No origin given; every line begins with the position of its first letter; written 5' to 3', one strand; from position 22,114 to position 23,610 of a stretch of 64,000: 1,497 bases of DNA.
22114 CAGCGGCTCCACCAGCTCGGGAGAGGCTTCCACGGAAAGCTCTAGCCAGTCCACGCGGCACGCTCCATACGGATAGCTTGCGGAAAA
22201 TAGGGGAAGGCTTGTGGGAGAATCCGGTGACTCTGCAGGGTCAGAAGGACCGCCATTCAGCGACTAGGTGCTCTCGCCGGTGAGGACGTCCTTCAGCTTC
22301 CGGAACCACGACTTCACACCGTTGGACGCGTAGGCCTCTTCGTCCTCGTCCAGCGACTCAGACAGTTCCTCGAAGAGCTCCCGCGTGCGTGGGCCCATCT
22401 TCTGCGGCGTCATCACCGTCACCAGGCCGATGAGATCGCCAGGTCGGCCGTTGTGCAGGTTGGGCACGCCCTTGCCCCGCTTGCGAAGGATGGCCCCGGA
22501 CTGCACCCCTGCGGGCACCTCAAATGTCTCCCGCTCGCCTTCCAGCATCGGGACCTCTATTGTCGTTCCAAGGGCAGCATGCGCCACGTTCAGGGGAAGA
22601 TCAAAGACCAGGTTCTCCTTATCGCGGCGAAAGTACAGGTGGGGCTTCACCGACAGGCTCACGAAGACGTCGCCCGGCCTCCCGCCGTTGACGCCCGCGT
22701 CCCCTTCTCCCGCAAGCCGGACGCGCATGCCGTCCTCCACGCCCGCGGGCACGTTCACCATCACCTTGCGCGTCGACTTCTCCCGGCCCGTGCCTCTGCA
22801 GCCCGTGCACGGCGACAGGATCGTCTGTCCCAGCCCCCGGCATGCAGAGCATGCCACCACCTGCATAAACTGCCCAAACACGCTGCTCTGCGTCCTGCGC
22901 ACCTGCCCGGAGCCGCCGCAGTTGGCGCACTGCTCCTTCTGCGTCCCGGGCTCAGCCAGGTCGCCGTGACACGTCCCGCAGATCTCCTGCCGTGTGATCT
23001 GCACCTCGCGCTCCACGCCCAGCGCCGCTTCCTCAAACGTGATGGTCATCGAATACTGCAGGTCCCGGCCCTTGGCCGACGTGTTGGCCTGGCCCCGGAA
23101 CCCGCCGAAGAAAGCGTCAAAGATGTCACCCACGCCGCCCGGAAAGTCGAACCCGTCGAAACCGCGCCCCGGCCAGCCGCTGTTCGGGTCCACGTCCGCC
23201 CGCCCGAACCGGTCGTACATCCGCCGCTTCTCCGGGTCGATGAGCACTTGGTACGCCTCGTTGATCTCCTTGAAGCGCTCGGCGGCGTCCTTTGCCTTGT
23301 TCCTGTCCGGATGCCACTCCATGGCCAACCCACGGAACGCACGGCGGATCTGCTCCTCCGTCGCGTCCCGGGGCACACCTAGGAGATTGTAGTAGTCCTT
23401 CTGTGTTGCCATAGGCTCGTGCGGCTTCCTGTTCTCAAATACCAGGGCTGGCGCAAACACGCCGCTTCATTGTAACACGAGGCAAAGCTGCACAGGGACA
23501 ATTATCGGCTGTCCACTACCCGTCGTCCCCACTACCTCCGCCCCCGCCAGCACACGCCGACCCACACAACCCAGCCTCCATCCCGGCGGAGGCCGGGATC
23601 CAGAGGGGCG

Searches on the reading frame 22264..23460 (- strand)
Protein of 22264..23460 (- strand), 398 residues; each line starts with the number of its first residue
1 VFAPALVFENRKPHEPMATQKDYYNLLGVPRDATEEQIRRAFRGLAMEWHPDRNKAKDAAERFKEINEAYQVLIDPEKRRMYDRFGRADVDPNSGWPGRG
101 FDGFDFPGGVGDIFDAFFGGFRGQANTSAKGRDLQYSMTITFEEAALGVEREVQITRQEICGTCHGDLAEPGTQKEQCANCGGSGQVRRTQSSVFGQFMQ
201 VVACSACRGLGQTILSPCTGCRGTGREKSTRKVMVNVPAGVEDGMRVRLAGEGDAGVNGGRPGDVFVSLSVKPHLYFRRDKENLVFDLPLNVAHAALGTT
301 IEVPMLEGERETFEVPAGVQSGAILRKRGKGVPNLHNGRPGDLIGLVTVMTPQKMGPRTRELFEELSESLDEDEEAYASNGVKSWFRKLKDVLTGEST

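Call 27: search_protein_families(library=ncbifam, proteins=[window:22264-23460:-], max_evalue=0.00001)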
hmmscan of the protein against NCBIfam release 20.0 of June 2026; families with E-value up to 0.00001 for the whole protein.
window:22264-23460:- (398 aa): 13 families
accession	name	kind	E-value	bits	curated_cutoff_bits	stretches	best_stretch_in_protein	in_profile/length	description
NF008035.0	PRK10767.1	subfamily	4.4e-123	411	338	1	19-394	2-370/374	molecular chaperone DnaJ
TIGR02349.1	DnaJ_bact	equivalog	7e-118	394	377.2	1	22-368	1-352/354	molecular chaperone DnaJ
NF010871.0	PRK14278.1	equivalog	1e-105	353.8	502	1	21-394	3-376/378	molecular chaperone DnaJ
NF010894.0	PRK14301.1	equivalog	1.3e-103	346.9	548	1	19-393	2-370/373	chaperone protein DnaJ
NF010885.0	PRK14292.1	equivalog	2.2e-98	329.7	585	1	21-373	2-352/371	chaperone protein DnaJ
NF010874.0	PRK14281.1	equivalog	3.6e-89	299.6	619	1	20-393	2-396/397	chaperone protein DnaJ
NF010872.0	PRK14279.1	equivalog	5.9e-82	275.9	556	2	108-364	121-373/394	molecular chaperone DnaJ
NF010892.0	PRK14299.1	equivalog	1.9e-53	181.6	392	2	19-160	2-158/291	chaperone protein DnaJ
NF037946.1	terminal_TopJ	equivalog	9.5e-50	169.9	300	2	17-122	1-95/810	terminal organelle assembly protein TopJ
NF007618.0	PRK10266.1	equivalog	7.4e-48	163.6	403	2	225-369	152-293/306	curved DNA-binding protein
TIGR03835.1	termin_org_DnaJ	equivalog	8.6e-27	93.9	512.25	1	21-118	2-88/871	terminal organelle assembly protein TopJ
NF050028.1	CldAdptActJ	equivalog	2.5e-08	34.3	150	1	22-82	3-69/93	cold adaptation protein ActJcold adaptation protein ActJ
NF002935.0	PRK03578.1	equivalog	6.8e-06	26.7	198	0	19-82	4-75/176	Fe-S protein assembly co-chaperone HscB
